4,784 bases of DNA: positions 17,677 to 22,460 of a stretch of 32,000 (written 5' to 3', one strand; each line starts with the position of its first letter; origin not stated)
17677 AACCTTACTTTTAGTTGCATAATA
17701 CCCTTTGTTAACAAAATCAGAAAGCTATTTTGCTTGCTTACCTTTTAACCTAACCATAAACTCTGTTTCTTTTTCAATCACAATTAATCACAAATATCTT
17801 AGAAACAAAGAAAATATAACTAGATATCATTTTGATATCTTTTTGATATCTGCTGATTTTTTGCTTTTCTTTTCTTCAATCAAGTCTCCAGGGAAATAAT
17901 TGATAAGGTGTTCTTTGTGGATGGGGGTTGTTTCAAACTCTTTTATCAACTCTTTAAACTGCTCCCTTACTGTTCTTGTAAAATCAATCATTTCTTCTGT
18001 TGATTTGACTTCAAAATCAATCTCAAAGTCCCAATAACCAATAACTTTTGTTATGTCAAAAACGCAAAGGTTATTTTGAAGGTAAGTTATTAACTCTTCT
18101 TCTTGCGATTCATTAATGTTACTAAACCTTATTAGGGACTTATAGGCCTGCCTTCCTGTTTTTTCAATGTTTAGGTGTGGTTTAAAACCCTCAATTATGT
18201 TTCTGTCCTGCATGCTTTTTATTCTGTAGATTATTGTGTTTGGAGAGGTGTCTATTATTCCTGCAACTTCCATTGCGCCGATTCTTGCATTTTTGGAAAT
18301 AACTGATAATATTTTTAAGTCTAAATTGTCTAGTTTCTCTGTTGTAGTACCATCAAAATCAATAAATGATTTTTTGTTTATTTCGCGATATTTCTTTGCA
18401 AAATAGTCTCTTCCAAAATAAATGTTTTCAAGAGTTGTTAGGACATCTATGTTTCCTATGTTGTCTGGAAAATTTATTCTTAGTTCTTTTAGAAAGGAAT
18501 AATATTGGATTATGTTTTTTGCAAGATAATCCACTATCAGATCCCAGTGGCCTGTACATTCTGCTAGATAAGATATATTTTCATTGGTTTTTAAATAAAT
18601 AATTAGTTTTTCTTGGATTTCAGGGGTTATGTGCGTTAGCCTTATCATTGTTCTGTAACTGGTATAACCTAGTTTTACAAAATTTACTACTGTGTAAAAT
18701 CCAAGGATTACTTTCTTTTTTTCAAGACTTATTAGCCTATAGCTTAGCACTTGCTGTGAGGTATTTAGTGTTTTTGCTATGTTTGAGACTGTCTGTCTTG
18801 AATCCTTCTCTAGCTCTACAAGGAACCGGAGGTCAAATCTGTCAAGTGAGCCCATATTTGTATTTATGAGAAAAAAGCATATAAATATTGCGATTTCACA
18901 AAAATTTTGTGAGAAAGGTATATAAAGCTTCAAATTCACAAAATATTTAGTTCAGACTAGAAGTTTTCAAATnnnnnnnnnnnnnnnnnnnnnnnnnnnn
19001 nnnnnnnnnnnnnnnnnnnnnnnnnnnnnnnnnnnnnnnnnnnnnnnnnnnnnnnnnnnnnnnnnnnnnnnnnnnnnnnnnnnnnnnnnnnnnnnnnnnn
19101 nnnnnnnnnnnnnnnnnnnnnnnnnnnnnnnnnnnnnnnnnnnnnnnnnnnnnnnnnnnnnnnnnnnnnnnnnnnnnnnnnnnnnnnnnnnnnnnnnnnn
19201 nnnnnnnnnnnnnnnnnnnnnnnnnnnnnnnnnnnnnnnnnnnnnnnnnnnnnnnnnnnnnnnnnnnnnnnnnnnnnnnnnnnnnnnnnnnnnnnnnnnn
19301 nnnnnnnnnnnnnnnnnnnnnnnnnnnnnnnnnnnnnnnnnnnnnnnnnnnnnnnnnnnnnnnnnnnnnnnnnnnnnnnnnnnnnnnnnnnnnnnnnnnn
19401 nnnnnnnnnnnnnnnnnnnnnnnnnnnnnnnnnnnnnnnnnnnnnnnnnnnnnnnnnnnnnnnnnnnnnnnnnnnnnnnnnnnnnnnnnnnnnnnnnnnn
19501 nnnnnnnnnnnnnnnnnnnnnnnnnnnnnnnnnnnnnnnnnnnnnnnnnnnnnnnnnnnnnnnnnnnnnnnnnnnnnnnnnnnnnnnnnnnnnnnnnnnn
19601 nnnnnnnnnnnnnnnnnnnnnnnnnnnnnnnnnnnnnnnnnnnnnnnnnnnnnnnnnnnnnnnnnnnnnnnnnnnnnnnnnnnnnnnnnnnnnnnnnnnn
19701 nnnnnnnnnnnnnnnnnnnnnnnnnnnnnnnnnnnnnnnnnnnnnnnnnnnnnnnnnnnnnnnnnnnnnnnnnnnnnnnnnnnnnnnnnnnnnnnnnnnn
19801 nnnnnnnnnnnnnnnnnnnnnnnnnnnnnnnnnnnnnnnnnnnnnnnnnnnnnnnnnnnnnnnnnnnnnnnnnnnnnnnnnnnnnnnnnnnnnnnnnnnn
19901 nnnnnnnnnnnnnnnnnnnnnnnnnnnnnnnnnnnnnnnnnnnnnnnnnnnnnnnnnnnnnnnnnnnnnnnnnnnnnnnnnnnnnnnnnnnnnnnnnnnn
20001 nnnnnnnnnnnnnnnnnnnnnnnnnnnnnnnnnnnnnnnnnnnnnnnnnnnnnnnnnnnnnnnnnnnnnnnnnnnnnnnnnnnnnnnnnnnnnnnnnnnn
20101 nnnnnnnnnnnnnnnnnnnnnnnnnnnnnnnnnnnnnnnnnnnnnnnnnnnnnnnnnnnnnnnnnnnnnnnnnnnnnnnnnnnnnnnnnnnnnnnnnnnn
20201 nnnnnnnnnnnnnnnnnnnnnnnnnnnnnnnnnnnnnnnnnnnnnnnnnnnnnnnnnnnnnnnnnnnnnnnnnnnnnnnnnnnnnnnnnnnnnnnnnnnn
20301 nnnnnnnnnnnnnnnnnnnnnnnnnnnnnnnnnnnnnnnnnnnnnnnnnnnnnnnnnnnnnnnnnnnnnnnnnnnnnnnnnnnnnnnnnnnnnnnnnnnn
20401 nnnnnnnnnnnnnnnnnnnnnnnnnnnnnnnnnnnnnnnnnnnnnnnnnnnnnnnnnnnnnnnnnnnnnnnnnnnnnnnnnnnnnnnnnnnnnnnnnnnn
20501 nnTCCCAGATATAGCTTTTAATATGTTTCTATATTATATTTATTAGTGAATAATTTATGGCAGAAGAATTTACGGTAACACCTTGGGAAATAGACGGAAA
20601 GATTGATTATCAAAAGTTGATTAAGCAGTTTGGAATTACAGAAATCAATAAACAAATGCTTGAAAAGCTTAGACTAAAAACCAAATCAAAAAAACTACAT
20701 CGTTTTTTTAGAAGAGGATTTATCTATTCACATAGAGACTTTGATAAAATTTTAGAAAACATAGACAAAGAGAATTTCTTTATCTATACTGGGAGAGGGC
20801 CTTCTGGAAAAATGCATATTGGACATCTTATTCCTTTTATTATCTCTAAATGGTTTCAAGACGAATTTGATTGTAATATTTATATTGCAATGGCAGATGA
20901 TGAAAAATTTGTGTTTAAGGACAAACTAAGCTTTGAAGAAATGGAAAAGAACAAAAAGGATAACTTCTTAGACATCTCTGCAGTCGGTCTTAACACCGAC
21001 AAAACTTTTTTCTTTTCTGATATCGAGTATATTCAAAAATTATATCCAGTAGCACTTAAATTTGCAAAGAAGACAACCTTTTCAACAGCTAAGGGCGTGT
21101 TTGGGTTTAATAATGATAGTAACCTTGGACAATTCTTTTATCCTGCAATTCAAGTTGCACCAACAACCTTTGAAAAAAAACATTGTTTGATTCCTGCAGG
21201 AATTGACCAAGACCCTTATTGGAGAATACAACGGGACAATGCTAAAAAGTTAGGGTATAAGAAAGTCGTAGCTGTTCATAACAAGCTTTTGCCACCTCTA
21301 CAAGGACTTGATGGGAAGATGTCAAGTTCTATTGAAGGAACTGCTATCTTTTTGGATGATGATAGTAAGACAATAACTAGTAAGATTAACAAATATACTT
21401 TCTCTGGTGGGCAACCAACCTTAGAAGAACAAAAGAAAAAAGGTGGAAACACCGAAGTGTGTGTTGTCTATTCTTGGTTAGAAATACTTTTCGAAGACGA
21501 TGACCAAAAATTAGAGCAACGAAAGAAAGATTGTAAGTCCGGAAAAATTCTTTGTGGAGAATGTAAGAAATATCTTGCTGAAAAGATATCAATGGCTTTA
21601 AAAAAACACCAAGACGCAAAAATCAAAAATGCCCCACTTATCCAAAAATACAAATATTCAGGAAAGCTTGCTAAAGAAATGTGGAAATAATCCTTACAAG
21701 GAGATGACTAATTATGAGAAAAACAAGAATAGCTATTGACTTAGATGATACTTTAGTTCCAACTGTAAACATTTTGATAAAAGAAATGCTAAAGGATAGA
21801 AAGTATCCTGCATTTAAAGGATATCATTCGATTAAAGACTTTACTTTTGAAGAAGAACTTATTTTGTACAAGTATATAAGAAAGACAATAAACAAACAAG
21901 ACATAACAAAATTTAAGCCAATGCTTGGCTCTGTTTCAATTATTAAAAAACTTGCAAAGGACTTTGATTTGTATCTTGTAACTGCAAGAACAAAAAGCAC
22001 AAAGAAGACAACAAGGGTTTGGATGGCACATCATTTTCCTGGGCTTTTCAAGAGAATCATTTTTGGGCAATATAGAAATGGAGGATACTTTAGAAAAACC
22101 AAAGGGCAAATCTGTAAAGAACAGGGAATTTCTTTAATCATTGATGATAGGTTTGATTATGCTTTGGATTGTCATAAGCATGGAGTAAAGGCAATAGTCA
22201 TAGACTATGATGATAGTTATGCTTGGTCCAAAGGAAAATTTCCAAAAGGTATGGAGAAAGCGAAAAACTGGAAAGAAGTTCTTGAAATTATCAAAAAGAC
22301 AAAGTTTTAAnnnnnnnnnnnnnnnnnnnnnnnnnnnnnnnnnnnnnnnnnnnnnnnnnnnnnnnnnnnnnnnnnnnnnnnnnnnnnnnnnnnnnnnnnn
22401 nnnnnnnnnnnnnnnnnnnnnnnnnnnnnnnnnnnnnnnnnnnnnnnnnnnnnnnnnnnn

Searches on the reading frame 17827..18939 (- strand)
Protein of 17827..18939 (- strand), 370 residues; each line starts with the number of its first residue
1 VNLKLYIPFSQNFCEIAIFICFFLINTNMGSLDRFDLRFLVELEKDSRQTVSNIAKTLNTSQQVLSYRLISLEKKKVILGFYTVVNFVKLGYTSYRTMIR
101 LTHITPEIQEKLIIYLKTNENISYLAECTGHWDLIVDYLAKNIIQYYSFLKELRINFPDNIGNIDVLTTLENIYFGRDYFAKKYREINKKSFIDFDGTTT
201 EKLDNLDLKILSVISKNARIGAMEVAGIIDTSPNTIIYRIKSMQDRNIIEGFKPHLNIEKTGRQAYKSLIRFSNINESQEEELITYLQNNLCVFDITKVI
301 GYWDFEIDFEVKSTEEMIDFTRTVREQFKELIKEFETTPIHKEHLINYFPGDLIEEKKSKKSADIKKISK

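Call 52: search_protein_families(library=pfam, proteins=[window:17827-18939:-], max_evalue=0.001)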
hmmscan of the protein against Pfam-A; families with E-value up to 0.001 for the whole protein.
window:17827-18939:- (370 aa): 4 families
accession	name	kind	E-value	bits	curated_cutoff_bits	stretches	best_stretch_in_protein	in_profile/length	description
PF13404.12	HTH_AsnC-type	-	2.9e-14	53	27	2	203-244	1-42/42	AsnC-type helix-turn-helix domain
PF13412.12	HTH_24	-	7.9e-11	41.8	21.9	2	203-250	1-48/48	Winged helix-turn-helix DNA-binding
PF12840.13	HTH_20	-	0.00026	21.3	27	0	39-74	9-44/51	Helix-turn-helix domain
PF01037.27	AsnC_trans_reg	-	0.00083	19.6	25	0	109-153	11-56/73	Lrp/AsnC ligand binding domain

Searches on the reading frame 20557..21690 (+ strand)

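Call 52: search_protein_families(library=pfam, proteins=[window:20557-21690:+], max_evalue=0.001)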
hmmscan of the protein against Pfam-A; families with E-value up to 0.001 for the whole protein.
window:20557-21690:+ (377 aa): 1 family
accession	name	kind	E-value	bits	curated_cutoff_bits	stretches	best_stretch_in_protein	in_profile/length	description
PF00579.31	tRNA-synt_1b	-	3.3e-31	109.1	21.1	1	72-348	4-291/292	tRNA synthetases class I (W and Y)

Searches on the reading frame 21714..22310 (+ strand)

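Call 20: search_protein_families(library=pfam, proteins=[window:21714-22310:+], max_evalue=0.01)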
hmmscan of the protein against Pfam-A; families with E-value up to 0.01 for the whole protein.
window:21714-22310:+ (198 aa): 2 families
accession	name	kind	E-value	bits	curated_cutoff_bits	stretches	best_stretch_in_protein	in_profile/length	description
PF06941.18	NT5C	-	0.00035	20.9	24.8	1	49-194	51-175/180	5' nucleotidase, deoxy (Pyrimidine), cytosolic type C protein (NT5C)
PF02581.23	TMP-TENI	-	0.0079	16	27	0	132-158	50-76/180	Thiamine monophosphate synthase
